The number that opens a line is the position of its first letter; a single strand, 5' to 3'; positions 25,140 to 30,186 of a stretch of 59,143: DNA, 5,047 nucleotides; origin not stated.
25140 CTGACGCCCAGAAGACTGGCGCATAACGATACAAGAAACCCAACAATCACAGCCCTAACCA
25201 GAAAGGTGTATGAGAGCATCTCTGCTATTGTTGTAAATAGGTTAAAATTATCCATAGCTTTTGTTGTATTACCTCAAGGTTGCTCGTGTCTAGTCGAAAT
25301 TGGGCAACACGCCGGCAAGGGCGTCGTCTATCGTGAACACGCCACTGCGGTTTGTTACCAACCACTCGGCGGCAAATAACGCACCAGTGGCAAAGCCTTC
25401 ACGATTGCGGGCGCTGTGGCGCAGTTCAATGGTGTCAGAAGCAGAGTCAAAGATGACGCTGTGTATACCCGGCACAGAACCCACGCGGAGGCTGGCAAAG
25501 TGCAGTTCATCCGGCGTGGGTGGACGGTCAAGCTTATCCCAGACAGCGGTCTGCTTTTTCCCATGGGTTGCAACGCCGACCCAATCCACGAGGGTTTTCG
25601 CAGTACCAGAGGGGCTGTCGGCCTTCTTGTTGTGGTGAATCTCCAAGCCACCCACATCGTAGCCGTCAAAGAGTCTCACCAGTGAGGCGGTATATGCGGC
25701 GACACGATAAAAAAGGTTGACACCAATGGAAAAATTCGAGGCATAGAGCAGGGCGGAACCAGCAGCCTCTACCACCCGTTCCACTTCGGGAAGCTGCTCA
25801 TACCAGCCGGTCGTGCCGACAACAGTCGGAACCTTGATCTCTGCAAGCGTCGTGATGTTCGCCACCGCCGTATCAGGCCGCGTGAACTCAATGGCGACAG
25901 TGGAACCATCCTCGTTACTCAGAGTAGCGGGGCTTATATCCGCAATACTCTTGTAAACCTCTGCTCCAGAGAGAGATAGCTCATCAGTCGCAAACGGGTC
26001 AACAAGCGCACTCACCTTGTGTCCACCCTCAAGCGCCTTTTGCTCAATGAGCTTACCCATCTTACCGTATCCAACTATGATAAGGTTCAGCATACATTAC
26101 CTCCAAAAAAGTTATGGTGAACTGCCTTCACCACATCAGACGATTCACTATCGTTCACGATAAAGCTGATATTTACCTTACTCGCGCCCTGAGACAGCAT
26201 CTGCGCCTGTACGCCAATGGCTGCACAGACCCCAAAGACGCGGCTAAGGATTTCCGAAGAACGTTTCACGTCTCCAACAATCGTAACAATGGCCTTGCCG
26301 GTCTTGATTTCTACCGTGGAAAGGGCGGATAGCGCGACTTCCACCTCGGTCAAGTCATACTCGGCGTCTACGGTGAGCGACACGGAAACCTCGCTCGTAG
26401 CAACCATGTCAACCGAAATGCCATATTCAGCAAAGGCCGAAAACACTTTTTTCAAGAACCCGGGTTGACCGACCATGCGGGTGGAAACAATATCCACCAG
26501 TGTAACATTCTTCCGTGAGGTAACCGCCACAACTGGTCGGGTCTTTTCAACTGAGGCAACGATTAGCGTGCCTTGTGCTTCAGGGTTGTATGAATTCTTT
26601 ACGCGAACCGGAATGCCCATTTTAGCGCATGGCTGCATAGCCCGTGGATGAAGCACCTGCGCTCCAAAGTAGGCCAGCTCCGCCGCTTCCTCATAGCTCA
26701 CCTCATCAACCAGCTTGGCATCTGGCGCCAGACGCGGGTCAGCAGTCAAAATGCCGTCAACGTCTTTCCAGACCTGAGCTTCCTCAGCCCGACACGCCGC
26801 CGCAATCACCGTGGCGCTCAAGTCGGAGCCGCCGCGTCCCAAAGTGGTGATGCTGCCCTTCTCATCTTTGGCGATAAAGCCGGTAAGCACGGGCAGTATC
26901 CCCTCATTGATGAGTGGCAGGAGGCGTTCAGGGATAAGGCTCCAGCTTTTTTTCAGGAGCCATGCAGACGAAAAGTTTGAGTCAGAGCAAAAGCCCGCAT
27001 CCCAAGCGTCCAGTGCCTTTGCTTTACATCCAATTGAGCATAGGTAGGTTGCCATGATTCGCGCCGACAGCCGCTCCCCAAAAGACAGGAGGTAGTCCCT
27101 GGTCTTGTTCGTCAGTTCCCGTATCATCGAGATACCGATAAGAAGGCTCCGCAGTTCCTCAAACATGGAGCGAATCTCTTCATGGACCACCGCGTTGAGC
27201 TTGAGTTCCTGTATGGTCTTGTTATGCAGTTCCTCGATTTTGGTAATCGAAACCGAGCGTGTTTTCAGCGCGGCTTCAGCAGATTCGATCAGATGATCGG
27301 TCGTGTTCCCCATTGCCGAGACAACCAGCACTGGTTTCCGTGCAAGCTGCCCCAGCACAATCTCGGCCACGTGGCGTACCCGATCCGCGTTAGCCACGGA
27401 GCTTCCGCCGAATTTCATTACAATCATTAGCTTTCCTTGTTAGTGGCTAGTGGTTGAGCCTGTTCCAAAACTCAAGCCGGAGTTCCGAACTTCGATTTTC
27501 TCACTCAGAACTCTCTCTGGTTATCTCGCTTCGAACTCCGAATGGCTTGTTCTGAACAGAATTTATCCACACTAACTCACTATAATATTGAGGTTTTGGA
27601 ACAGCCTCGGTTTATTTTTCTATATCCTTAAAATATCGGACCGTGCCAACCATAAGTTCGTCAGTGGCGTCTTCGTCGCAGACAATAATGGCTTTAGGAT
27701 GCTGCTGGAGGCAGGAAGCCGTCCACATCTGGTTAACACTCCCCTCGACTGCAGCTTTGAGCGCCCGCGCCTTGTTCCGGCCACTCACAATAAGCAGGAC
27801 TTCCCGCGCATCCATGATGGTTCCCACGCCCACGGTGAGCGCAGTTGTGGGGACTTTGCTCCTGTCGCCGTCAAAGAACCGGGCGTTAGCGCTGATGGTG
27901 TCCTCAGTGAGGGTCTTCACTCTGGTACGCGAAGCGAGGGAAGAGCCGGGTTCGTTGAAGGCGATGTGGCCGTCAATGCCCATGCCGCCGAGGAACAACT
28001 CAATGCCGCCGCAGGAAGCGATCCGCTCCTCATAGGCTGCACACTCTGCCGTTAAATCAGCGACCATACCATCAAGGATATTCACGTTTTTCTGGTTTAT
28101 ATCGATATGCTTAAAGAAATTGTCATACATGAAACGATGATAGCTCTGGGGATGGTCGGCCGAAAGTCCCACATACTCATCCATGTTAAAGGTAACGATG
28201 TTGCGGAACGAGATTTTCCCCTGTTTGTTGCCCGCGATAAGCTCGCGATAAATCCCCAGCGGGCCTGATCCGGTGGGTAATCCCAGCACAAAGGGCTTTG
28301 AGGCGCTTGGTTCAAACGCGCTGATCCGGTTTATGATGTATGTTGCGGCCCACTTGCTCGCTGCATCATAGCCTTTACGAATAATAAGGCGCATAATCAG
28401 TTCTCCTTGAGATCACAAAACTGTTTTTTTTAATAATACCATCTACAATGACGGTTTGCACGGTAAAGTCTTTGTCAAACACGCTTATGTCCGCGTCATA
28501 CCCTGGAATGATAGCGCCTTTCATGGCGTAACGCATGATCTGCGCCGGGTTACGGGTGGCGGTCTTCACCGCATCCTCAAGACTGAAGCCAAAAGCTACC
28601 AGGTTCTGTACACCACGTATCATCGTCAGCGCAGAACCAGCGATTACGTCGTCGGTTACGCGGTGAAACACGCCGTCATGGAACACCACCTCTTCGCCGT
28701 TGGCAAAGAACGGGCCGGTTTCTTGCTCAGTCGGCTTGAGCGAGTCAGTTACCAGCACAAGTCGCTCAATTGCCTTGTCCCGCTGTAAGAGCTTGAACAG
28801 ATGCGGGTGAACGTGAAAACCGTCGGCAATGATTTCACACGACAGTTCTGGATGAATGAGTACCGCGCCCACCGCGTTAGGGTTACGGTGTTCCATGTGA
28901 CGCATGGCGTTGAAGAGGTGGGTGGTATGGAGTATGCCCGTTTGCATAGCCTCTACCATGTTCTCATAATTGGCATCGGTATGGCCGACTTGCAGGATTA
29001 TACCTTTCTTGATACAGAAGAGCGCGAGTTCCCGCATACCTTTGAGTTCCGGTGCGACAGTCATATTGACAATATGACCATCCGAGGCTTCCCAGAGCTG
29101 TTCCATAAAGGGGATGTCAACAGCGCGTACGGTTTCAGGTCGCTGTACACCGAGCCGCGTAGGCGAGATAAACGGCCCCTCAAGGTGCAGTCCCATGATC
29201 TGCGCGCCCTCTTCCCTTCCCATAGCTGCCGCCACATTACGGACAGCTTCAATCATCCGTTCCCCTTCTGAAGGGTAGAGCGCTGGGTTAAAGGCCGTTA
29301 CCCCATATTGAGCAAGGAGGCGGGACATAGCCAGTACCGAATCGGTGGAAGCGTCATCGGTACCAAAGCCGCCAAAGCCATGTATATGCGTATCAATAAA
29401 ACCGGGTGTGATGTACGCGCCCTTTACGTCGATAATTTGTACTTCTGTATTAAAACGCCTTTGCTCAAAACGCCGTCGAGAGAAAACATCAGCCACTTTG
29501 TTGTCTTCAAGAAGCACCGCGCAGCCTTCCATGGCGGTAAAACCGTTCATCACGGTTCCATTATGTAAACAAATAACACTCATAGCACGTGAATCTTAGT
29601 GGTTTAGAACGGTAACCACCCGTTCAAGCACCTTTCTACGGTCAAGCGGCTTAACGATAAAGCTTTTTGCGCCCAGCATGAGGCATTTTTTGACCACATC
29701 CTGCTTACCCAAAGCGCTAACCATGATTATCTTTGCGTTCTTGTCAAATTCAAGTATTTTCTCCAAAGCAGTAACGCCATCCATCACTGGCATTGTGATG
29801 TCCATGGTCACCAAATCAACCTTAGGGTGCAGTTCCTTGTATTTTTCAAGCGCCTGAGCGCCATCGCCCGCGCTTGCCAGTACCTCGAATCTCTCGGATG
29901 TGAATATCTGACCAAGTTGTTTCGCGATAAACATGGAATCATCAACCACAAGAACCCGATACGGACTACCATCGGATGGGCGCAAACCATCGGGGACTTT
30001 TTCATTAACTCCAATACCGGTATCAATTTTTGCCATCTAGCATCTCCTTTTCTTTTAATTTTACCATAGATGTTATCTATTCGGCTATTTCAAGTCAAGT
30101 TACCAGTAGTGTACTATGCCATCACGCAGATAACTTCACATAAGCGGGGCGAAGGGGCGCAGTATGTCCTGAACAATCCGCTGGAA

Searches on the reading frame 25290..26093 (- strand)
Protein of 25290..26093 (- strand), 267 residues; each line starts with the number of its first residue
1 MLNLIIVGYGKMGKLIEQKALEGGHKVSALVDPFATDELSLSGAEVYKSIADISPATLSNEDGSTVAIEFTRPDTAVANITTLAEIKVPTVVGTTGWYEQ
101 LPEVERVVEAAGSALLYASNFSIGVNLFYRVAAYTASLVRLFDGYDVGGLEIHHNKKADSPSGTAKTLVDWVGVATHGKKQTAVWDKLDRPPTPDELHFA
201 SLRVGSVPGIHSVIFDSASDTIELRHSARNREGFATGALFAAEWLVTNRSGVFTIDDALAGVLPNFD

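Call 39: search_protein_families(library=pfam, proteins=[window:25290-26093:-], max_evalue=0.00001)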
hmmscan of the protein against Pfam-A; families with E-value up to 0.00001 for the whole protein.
window:25290-26093:- (267 aa): 2 families
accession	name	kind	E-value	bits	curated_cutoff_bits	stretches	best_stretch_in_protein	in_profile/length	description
PF05173.19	DapB_C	-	3.4e-33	114.7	27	1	124-259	1-121/121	Dihydrodipicolinate reductase, C-terminus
PF01113.26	DapB_N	-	1.4e-13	51.5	25.6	1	3-121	2-124/124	Dihydrodipicolinate reductase, N-terminus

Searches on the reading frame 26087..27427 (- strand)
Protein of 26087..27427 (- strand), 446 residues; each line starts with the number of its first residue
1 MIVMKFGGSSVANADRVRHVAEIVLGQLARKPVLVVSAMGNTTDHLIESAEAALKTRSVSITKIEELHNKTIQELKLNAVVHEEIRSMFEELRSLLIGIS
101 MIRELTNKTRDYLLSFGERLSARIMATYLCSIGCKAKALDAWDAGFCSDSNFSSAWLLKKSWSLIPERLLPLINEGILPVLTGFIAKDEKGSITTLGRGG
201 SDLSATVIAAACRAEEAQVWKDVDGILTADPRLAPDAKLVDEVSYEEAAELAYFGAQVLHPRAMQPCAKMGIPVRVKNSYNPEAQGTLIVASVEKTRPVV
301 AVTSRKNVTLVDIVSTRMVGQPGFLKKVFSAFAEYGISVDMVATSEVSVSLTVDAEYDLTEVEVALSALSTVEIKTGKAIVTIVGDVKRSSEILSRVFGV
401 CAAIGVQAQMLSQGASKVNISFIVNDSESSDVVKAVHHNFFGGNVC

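Call 39: search_protein_families(library=pfam, proteins=[window:26087-27427:-], max_evalue=0.00001)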
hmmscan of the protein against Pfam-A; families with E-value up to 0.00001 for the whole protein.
window:26087-27427:- (446 aa): 4 families
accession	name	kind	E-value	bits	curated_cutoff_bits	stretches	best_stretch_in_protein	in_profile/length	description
PF00696.33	AA_kinase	-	1.7e-54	185.5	24.9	1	1-278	2-234/234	Amino acid kinase family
PF22468.2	ACT_9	-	5.6e-24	84.1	27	2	381-440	1-61/61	ACT domain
PF01842.31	ACT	-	3.1e-08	33.7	27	1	314-350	3-39/66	ACT domain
PF13840.12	ACT_7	-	6.1e-07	29.6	27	0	305-356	3-54/65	ACT domain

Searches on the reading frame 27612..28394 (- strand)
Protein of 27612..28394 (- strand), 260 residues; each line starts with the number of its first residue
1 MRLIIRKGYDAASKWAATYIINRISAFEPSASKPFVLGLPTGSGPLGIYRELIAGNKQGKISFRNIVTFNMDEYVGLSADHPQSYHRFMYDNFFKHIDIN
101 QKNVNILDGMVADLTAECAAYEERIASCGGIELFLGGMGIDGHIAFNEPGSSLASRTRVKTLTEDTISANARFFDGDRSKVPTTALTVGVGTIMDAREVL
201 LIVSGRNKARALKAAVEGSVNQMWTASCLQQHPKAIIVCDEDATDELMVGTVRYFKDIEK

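Call 39: search_protein_families(library=pfam, proteins=[window:27612-28394:-], max_evalue=0.00001)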
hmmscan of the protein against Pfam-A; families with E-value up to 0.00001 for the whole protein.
window:27612-28394:- (260 aa): 1 family
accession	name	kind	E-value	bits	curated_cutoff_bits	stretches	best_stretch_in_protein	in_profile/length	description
PF01182.26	Glucosamine_iso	-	7.5e-21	75.5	27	1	13-231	7-218/225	Glucosamine-6-phosphate isomerases/6-phosphogluconolactonase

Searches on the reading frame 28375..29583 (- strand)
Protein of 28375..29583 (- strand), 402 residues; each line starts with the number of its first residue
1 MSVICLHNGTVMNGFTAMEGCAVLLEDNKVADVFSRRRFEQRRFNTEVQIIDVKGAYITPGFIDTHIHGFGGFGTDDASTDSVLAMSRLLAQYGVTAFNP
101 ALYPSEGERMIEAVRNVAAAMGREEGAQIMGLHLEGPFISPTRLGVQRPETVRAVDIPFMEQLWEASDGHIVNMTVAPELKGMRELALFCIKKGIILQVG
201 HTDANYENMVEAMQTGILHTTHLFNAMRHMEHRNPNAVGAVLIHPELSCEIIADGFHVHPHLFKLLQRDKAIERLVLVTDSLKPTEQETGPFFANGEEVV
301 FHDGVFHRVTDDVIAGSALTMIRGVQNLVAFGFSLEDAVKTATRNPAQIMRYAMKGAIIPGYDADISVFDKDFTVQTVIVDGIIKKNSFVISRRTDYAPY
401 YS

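Call 39: search_protein_families(library=pfam, proteins=[window:28375-29583:-], max_evalue=0.00001)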
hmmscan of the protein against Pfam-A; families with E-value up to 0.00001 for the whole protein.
window:28375-29583:- (402 aa): 2 families
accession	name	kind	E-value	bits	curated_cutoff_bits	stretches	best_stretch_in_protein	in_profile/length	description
PF01979.26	Amidohydro_1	-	1.5e-35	123.5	25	1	57-382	1-342/345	Amidohydrolase family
PF07969.17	Amidohydro_3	-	2.3e-12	47.6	29.7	0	333-373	407-448/472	Amidohydrolase family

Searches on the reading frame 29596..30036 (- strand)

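Call 39: search_protein_families(library=pfam, proteins=[window:29596-30036:-], max_evalue=0.00001)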
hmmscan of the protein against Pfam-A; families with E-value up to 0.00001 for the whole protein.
window:29596-30036:- (146 aa): 1 family
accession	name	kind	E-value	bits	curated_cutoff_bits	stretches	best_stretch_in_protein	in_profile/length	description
PF00072.30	Response_reg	-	7.3e-27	94.2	30.2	1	28-140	1-110/111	Response regulator receiver domain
